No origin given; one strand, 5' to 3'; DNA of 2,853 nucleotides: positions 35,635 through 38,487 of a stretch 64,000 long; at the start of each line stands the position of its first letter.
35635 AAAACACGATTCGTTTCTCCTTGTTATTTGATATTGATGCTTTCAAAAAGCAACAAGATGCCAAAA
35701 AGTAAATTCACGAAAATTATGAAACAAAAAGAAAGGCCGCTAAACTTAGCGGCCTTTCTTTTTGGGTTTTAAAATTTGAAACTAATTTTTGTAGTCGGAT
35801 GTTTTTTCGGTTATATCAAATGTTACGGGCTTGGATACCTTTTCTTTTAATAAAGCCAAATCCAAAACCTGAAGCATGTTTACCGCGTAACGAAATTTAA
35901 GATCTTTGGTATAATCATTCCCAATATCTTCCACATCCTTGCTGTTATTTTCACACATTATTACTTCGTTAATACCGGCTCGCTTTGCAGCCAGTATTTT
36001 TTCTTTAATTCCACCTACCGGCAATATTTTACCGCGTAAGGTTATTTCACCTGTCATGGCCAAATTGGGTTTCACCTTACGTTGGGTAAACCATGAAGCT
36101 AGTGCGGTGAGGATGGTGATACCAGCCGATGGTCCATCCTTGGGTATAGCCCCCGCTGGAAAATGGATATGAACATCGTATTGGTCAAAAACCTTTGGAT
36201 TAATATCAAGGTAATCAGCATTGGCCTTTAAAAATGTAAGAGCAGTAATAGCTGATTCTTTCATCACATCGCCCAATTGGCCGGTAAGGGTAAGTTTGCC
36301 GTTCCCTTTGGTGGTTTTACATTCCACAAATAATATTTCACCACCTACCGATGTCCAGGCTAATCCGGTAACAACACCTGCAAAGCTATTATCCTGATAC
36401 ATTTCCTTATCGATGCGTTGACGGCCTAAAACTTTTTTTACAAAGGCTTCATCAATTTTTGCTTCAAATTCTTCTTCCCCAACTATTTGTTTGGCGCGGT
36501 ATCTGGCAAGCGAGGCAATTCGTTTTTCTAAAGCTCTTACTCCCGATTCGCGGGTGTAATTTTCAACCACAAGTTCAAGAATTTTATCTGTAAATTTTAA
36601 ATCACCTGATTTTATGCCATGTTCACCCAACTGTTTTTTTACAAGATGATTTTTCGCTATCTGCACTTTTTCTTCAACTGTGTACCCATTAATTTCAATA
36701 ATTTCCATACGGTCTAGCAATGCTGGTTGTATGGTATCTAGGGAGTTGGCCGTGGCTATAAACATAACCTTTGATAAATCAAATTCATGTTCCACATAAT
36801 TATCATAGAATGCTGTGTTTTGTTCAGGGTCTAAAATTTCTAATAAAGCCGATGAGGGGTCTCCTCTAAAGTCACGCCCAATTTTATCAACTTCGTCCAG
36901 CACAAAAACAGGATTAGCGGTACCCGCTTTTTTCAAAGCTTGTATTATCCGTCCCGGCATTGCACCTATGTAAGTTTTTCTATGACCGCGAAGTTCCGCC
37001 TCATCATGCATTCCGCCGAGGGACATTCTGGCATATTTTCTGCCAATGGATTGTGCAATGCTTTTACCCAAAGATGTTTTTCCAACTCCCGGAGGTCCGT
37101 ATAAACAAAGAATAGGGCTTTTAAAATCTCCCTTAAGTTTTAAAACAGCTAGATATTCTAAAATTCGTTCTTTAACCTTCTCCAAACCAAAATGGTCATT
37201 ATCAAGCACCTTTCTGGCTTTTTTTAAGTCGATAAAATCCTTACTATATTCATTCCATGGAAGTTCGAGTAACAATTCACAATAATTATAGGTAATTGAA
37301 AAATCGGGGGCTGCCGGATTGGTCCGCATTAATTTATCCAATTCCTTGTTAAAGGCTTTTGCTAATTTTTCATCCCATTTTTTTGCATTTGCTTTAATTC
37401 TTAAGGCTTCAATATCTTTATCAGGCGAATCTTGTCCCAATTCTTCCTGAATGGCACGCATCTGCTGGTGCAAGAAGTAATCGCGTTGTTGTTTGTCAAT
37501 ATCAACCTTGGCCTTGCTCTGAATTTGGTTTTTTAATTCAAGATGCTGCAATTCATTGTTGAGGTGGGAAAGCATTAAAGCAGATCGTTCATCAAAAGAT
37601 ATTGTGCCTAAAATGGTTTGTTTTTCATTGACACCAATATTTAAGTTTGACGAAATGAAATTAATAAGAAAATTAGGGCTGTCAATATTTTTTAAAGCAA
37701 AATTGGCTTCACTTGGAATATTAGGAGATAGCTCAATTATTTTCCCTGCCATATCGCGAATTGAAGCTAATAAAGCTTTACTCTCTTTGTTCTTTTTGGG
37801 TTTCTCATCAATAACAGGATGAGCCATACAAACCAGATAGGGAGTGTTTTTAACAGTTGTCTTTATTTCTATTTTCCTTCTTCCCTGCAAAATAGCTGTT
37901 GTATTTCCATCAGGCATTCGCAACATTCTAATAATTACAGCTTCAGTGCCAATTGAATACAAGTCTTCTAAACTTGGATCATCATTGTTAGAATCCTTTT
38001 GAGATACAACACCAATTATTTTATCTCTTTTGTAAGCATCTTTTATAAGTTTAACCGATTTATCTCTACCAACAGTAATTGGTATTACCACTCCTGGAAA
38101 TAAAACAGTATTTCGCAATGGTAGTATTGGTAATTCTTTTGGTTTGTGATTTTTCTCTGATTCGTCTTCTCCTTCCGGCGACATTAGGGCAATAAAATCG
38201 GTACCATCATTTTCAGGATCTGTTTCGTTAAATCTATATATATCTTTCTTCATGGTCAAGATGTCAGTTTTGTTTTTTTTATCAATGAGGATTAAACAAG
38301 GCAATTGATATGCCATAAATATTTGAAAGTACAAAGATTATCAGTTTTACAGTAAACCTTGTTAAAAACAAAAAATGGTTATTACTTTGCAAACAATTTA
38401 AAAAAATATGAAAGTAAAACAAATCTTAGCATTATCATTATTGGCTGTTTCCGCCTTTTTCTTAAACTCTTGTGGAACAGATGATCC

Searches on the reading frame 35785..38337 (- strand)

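Call 71: search_protein_families(library=pfam, proteins=[window:35785-38337:-], max_evalue=0.001)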
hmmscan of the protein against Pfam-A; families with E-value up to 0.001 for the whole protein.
window:35785-38337:- (851 aa): 12 families
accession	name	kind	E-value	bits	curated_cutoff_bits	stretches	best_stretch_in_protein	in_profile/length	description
PF05362.19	Lon_C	-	1.2e-79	267.1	21.1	1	627-830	1-204/205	Lon protease (S16) C-terminal proteolytic domain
PF02190.22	LON_substr_bdg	-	3.6e-47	161.3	28.7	1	68-260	1-199/200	ATP-dependent protease La (LON) substrate-binding domain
PF00004.35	AAA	-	1.4e-26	94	21.2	1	410-548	1-127/131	ATPase family associated with various cellular activities (AAA)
PF22667.2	Lon_lid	-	1.1e-17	63.8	27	1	572-622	2-52/57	Lon protease AAA+ ATPase lid domain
PF07728.20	AAA_5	-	1.2e-11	45.2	22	1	410-544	2-139/139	AAA domain (dynein-related subfamily)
PF13541.12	ChlI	-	5.8e-07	29.9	27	1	671-798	1-121/121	Subunit ChlI of Mg-chelatase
PF08298.17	AAA_PrkA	-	3.7e-05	23.4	25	1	377-431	56-109/358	PrkA AAA domain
PF13401.12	AAA_22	-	9.9e-05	23.1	27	0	408-501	6-103/130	AAA domain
PF13191.12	AAA_16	-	0.00011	23.2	32.6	1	406-447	23-63/167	AAA ATPase domain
PF07724.20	AAA_2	-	0.00014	22.4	27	1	412-532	8-125/166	AAA domain (Cdc48 subfamily)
PF25201.1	nSTAND6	-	0.0002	21.9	27.7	0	406-435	17-46/148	Novel STAND NTPase 6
PF05496.18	RuvB_N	-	0.00065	19.9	27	0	380-439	7-65/159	Holliday junction DNA helicase RuvB P-loop domain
